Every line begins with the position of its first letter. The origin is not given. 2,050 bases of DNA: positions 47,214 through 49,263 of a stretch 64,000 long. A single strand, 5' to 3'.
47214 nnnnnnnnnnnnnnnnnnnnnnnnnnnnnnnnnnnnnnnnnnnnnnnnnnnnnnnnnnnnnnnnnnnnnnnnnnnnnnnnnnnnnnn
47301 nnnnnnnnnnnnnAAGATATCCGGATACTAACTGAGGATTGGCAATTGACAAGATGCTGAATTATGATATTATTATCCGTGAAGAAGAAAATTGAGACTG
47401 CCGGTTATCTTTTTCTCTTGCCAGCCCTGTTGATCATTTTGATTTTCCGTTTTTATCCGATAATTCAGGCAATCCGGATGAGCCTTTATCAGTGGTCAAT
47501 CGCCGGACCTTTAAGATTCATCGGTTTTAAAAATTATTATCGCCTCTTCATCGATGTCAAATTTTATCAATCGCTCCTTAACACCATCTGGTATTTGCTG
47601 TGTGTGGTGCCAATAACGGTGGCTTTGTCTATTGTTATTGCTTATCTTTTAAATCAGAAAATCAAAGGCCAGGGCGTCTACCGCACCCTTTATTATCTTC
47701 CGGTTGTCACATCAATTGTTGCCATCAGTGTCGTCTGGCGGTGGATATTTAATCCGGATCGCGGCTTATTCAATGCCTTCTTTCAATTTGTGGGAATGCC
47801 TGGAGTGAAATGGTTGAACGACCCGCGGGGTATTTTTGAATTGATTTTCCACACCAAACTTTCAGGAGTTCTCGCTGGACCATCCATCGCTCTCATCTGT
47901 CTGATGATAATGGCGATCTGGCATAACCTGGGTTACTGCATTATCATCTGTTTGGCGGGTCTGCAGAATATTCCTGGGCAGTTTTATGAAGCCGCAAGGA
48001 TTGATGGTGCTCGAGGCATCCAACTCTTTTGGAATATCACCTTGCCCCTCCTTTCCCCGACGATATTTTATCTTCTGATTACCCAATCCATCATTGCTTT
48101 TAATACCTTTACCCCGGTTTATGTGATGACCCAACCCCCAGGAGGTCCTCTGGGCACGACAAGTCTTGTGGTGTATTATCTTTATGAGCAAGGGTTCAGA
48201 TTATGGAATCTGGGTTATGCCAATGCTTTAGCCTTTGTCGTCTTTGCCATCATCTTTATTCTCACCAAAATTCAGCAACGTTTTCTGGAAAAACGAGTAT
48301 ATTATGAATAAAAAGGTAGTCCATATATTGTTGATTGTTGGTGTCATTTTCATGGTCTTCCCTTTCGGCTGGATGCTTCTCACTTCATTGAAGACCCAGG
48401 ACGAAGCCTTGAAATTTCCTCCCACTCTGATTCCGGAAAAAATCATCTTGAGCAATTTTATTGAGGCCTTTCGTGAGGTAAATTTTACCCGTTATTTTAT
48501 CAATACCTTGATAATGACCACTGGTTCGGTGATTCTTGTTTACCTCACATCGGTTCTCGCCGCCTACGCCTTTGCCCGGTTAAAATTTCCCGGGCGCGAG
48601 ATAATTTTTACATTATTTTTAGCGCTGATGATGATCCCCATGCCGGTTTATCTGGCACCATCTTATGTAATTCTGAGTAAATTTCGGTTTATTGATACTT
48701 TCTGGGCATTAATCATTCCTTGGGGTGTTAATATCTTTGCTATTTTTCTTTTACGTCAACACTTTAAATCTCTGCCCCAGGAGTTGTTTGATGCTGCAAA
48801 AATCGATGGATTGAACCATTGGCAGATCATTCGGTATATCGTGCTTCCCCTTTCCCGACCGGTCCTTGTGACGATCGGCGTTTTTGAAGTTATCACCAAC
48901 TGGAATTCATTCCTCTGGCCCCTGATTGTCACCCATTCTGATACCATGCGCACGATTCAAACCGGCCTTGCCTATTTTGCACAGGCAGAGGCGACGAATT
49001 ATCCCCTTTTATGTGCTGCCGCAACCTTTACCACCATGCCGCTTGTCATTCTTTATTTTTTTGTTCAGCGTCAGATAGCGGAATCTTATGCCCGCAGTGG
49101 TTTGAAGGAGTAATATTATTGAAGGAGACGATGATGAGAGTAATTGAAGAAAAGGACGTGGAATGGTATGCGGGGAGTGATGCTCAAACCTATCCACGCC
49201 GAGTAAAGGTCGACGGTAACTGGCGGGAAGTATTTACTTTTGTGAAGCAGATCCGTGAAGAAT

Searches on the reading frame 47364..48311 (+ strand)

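Call 5: search_protein_families(library=ncbifam, proteins=[window:47364-48311:+], max_evalue=0.01)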
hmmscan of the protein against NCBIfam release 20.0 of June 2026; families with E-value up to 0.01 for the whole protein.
window:47364-48311:+ (315 aa): 18 families
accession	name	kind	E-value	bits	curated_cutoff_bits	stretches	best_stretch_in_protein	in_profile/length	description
NF007852.0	PRK10561.1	equivalog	1.6e-37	129.9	335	1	13-314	13-294/295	sn-glycerol-3-phosphate ABC transporter permease UgpA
NF040931.1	ABC_arch_GlcT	equivalog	1.3e-24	87.3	360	1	19-299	3-264/278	glucose ABC transporter permease GlcT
NF008232.0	PRK10999.1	equivalog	5.4e-22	78.2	392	1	52-304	264-511/520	maltose ABC transporter permease MalF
TIGR03262.1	PhnU2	equivalog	7.1e-12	44.7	593.25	1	19-249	8-205/546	putative 2-aminoethylphosphonate ABC transporter permease subunit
TIGR02140.1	permease_CysW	equivalog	6.7e-09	35.6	329.1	1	54-311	32-258/261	sulfate ABC transporter permease subunit CysW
NF040932.1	ABC_arch_GlcU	equivalog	3.4e-07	30.2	340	1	199-300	155-255/272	glucose ABC transporter permease GlcU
NF043074.1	MMSYN1_0196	equivalog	6.1e-07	29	350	1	166-306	130-261/277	spermidine/putrescine ABC transporter permease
TIGR01581.1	Mo_ABC_porter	hypoth_equivalog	8.1e-07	28.7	210.3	1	186-277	112-203/225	ABC transporter permease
TIGR00969.1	3a0106s02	subfamily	1.3e-06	28.1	240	1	193-305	159-271/272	sulfate ABC transporter permease subunit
NF011624.0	PRK15050.1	equivalog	2.9e-06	26.6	247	1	7-96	17-100/297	2-aminoethylphosphonate ABC transporter permease subunit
TIGR02141.1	modB_ABC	equivalog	1.4e-05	24.8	182.6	1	182-300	85-200/208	molybdate ABC transporter permease subunit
NF008210.0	PRK10973.1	equivalog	3.5e-05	23.6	297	1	202-300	168-266/281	sn-glycerol-3-phosphate ABC transporter permease UgpE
NF043073.1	MMSYN1_0195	equivalog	0.00015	20.1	1250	1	169-247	119-193/1021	spermidine/putrescine ABC transporter permease/substrate-binding protein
NF008231.0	PRK10998.1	equivalog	0.00023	20.8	261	1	199-308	180-285/296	maltose ABC transporter permease MalG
NF040733.1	ABC_perm_U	equivalog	0.00031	20.3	295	1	168-235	117-178/251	ABC transporter permease subunit SaoP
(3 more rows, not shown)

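Call 6: search_protein_families(library=pfam, proteins=[window:47364-48311:+], max_evalue=0.01)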
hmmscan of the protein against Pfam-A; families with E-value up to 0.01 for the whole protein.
window:47364-48311:+ (315 aa): 1 family
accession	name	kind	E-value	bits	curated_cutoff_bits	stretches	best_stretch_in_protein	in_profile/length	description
PF00528.27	BPD_transp_1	-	3.4e-18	66.5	26.4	1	87-312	3-182/184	Binding-protein-dependent transport system inner membrane component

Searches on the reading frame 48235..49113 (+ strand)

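Call 5: search_protein_families(library=ncbifam, proteins=[window:48235-49113:+], max_evalue=0.01)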
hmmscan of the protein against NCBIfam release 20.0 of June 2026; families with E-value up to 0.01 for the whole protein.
window:48235-49113:+ (292 aa): 13 families
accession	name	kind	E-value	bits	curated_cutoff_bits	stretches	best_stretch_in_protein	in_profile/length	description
NF008210.0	PRK10973.1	equivalog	9.1e-36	124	297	1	28-282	11-273/281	sn-glycerol-3-phosphate ABC transporter permease UgpE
NF040932.1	ABC_arch_GlcU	equivalog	1.7e-27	96.8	340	1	28-279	4-258/272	glucose ABC transporter permease GlcU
NF008231.0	PRK10998.1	equivalog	3.1e-19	69.7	261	1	29-291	16-295/296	maltose ABC transporter permease MalG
NF011624.0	PRK15050.1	equivalog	1.6e-07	30.7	247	1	28-283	27-287/297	2-aminoethylphosphonate ABC transporter permease subunit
NF007047.0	PRK09500.1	equivalog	1.8e-07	31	326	1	84-213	56-187/257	spermidine/putrescine ABC transporter permease PotC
TIGR01581.1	Mo_ABC_porter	hypoth_equivalog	2.1e-06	27.4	210.3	1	168-266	117-215/225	ABC transporter permease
NF040931.1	ABC_arch_GlcT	equivalog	1.5e-05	24.8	360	1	160-263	149-252/278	glucose ABC transporter permease GlcT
TIGR02141.1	modB_ABC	equivalog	0.00013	21.7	182.6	1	91-216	3-142/208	molybdate ABC transporter permease subunit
TIGR03226.1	PhnU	equivalog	0.00062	19.3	283.45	1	176-267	201-290/311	2-aminoethylphosphonate ABC transporter permease subunit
TIGR00969.1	3a0106s02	subfamily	0.00087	18.8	240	1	72-135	47-106/272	sulfate ABC transporter permease subunit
NF008208.0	PRK10971.1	equivalog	0.0031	17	415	0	92-277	64-263/277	sulfate/thiosulfate ABC transporter permease CysT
TIGR03262.1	PhnU2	equivalog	0.0066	15.1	593.25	0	30-215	8-194/546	putative 2-aminoethylphosphonate ABC transporter permease subunit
TIGR02140.1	permease_CysW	equivalog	0.008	15.7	329.1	0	72-128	33-89/261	sulfate ABC transporter permease subunit CysW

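Call 6: search_protein_families(library=pfam, proteins=[window:48235-49113:+], max_evalue=0.01)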
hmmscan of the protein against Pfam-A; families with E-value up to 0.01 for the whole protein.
window:48235-49113:+ (292 aa): 1 family
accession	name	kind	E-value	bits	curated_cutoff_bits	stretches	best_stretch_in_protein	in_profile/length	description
PF00528.27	BPD_transp_1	-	2.5e-23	83.2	26.4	1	107-282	6-179/184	Binding-protein-dependent transport system inner membrane component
